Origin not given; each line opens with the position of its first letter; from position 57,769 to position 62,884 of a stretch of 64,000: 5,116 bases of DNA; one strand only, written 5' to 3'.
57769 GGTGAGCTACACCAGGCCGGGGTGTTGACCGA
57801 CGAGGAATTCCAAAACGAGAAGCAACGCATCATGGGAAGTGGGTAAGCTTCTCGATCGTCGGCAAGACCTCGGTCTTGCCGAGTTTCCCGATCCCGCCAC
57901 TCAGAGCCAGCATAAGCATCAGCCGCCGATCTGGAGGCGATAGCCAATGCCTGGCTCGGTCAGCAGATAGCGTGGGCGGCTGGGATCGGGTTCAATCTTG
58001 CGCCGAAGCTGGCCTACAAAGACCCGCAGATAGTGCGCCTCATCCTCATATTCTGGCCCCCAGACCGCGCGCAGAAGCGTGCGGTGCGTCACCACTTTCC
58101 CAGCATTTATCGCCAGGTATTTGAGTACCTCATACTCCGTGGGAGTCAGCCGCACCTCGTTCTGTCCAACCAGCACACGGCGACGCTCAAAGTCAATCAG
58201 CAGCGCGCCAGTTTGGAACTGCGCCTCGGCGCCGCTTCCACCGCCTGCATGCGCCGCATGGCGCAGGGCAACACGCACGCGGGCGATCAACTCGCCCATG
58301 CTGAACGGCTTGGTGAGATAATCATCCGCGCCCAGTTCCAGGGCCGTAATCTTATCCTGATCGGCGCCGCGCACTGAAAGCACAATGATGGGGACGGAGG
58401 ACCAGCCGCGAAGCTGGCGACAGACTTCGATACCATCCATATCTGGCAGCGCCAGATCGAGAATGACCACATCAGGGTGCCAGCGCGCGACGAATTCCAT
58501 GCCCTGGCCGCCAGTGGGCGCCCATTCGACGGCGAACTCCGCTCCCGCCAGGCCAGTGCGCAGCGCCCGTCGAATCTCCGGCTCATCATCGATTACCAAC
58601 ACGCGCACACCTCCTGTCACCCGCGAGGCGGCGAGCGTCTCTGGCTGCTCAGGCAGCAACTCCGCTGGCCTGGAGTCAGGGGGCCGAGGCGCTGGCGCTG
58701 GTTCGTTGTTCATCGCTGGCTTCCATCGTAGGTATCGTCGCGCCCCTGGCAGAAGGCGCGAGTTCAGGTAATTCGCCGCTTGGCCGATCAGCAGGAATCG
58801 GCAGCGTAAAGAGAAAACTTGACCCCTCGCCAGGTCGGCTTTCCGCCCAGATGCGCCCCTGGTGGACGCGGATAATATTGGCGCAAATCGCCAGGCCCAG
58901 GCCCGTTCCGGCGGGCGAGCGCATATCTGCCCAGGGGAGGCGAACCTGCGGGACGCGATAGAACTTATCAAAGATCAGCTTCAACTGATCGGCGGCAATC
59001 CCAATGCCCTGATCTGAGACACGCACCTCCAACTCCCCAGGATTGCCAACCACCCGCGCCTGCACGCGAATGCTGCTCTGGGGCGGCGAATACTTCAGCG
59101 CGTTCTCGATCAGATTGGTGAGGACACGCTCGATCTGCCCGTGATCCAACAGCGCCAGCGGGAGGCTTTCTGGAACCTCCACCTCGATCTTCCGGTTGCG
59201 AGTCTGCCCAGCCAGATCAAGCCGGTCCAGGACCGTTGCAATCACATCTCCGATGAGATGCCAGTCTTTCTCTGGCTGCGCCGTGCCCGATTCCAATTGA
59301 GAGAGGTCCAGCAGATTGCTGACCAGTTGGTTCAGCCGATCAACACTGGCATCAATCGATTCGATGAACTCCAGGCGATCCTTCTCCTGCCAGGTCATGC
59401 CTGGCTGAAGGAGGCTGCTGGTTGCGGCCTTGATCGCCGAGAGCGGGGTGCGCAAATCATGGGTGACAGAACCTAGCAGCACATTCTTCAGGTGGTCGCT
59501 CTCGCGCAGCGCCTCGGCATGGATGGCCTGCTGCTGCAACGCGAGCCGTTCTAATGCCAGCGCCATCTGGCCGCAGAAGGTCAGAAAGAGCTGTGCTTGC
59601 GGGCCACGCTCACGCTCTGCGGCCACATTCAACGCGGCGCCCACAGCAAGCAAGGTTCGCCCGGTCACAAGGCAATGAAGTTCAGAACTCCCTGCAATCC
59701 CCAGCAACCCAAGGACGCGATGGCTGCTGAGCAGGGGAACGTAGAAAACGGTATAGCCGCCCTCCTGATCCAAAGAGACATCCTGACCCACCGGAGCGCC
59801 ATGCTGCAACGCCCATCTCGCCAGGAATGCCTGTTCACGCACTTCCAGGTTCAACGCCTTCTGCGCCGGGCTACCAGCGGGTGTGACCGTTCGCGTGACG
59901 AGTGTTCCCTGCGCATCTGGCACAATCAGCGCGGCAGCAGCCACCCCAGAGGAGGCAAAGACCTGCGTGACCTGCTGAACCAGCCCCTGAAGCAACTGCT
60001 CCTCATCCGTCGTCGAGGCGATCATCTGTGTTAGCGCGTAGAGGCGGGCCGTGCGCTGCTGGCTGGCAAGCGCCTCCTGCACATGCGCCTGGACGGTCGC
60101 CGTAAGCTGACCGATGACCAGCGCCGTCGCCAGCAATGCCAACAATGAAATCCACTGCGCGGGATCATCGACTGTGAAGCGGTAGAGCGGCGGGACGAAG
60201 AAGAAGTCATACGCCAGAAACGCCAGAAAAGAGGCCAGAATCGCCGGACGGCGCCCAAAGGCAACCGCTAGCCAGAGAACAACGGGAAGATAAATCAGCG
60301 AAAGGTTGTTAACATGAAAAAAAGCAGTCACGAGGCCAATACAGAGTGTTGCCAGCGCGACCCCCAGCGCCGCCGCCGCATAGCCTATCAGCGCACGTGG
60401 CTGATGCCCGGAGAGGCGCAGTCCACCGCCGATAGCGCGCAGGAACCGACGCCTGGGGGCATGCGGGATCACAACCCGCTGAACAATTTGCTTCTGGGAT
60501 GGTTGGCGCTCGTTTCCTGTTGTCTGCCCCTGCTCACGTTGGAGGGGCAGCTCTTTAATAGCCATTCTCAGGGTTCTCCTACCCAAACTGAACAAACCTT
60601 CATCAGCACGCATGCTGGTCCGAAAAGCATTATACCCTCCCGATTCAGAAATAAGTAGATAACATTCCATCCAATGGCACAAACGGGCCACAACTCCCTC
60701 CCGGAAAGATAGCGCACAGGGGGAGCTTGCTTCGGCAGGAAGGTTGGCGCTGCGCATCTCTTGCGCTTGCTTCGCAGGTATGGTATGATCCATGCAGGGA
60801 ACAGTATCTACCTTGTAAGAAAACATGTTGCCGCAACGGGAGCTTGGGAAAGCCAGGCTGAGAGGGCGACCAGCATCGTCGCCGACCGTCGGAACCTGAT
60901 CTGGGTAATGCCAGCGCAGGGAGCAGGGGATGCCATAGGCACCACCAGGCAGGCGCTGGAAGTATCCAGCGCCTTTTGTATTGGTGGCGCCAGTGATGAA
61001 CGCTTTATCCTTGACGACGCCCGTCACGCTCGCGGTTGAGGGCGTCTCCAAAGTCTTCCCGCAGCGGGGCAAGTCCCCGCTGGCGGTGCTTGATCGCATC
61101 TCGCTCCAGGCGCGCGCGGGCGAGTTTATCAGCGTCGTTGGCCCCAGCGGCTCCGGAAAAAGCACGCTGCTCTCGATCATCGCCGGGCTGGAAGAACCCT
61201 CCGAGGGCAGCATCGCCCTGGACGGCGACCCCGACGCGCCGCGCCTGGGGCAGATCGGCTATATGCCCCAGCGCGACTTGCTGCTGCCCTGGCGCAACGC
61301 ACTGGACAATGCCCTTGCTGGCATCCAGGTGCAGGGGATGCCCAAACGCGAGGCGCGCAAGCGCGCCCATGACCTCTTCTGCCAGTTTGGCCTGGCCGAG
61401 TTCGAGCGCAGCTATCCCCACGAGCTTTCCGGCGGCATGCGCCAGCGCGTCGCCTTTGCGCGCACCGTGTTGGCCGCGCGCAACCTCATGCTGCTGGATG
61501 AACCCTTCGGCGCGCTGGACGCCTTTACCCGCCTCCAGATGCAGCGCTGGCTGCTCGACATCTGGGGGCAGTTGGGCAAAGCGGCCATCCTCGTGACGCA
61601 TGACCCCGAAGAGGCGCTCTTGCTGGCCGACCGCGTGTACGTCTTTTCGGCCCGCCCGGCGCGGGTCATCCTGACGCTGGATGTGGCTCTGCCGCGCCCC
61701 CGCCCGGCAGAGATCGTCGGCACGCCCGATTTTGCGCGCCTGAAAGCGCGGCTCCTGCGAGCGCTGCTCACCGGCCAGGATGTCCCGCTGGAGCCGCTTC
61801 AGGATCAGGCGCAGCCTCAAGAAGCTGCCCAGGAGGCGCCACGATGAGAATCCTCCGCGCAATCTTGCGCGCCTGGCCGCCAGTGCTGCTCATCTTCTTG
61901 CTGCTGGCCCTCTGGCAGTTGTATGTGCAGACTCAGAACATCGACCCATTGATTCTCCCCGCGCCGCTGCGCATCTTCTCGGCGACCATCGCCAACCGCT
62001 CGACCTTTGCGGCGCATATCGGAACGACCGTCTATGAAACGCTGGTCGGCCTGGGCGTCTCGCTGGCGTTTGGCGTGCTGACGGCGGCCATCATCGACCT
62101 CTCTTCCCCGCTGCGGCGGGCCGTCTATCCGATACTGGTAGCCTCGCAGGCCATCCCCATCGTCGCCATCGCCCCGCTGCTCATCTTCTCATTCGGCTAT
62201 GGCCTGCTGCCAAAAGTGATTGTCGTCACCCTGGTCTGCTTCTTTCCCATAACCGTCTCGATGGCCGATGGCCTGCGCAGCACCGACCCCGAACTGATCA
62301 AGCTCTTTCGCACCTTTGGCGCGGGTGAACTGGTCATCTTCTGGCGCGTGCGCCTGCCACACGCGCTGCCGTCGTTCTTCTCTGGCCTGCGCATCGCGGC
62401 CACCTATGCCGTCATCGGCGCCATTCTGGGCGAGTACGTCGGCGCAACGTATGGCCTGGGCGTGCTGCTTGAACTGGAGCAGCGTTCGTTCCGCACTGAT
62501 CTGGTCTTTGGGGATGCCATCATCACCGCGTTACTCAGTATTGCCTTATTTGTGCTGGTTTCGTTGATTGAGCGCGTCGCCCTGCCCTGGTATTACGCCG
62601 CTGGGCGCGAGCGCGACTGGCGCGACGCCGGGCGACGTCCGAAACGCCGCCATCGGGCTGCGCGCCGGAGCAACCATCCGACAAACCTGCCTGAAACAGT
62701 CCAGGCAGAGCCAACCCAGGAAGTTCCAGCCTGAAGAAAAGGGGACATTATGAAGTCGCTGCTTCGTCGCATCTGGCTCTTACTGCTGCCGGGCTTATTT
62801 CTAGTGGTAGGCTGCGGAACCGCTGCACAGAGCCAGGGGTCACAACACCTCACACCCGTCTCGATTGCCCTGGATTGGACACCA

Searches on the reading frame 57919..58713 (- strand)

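Call 51: search_protein_families(library=ncbifam, proteins=[window:57919-58713:-])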
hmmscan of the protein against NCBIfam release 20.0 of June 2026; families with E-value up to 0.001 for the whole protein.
window:57919-58713:- (264 aa): 100 families (the best 25 are shown)
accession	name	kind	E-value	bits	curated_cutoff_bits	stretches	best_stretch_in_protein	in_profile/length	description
NF007820.0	PRK10529.1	equivalog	7.5e-71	238.1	325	1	37-260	3-223/225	two-component system response regulator KdpE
NF045944.1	ResRegRpaBCyano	equivalog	2e-57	194.2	330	1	39-261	1-228/229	response regulator transcription factor RpaB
NF040689.1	MtrAB_MtrA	equivalog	3.8e-56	189.9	300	1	38-259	1-217/219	MtrAB system response regulator MtrA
NF040534.1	resp_reg_YycF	equivalog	8.3e-54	182.3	340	1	37-261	2-228/231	response regulator YycF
NF033117.2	vanR_ACDEGLN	exception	1.9e-48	165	350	1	38-260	1-225/226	VanR-ABDEGLN family response regulator transcription factor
TIGR02154.1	PhoB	equivalog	2e-48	164.7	296.2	1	37-260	4-225/226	phosphate regulon transcriptional regulator PhoB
NF041733.1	resp_reg_CseB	equivalog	3.2e-47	160.8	350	1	37-260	2-226/228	two-component system response regulator CseB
NF007005.1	PRK09468.1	equivalog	1.1e-45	155.9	331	1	37-258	5-229/237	osmolarity response regulator transcription factor OmpR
NF008296.0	PRK11083.1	equivalog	6.3e-43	146.8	273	1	37-261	5-226/228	two-component system response regulator CreB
TIGR01387.1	cztR_silR_copR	subfamily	3.5e-42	144.5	279.2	1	38-260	1-218/218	heavy metal response regulator transcription factor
NF033120.0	vanR_FM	exception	2.5e-41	141.8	460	1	36-260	4-229/231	vancomycin resistance response regulator transcription factor, VanR-F/VanR-M family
NF045991.1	RespRegCtrARhodob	equivalog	2.8e-41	141.7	350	1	36-260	1-221/224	response regulator transcription factor CtrA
NF053854.1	RespRegPhoBBctds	equivalog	4.2e-40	137.5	270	1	38-260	1-224/225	two-component system response regulator PhoB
NF000403.1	vanR-C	exception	9.4e-40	136.6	480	1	37-259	4-228/231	vancomycin resistance response regulator transcription factor VanR-C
NF007982.1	PRK10710.1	equivalog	1.9e-39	135.7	380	1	36-260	8-227/235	envelope stress response regulator BaeR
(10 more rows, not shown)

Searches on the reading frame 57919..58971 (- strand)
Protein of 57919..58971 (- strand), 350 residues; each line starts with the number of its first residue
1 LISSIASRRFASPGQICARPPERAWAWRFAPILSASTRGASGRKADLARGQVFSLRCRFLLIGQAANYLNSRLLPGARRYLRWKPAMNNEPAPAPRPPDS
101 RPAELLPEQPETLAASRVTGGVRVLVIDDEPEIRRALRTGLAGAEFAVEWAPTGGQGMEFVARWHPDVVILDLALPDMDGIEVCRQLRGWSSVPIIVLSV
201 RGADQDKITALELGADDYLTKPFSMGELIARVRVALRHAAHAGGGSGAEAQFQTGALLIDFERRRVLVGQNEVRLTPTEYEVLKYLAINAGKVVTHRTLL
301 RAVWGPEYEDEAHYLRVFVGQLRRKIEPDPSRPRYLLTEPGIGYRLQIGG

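Call 9: search_protein_families(library=pfam, proteins=[window:57919-58971:-])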
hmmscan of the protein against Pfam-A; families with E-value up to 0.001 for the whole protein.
window:57919-58971:- (350 aa): 2 families
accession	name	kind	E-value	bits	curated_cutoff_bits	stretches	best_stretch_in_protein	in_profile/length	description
PF00072.30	Response_reg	-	4.6e-30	104.5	30.2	1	124-233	1-111/111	Response regulator receiver domain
PF00486.34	Trans_reg_C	-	1.1e-23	83.5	26.2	1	271-346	2-77/77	Transcriptional regulatory protein, C terminal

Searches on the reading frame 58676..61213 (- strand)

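Call 9: search_protein_families(library=pfam, proteins=[window:58676-61213:-])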
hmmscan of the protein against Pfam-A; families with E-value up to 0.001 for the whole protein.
window:58676-61213:- (845 aa): 4 families
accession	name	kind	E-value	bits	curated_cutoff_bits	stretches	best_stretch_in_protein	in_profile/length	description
PF02518.31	HATPase_c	-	2.5e-28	99.2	26.4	1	692-807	4-110/111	Histidine kinase-, DNA gyrase B-, and HSP90-like ATPase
PF13493.11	DUF4118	-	1.2e-24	86.6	28.4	1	278-381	1-104/107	Domain of unknown function (DUF4118)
PF00512.31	HisKA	-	7.5e-15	55.2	26.9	1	577-643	3-66/66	His Kinase A (phospho-acceptor) domain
PF13492.12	GAF_3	-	5.9e-06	27.2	27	1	404-511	2-105/129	GAF domain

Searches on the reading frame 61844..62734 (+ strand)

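Call 35: search_protein_families(library=pfam, proteins=[window:61844-62734:+])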
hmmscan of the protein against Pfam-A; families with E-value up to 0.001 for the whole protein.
window:61844-62734:+ (296 aa): 1 family
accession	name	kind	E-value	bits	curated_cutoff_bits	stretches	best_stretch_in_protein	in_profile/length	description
PF00528.27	BPD_transp_1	-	3e-30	105.8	26.4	1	74-244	2-180/184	Binding-protein-dependent transport system inner membrane component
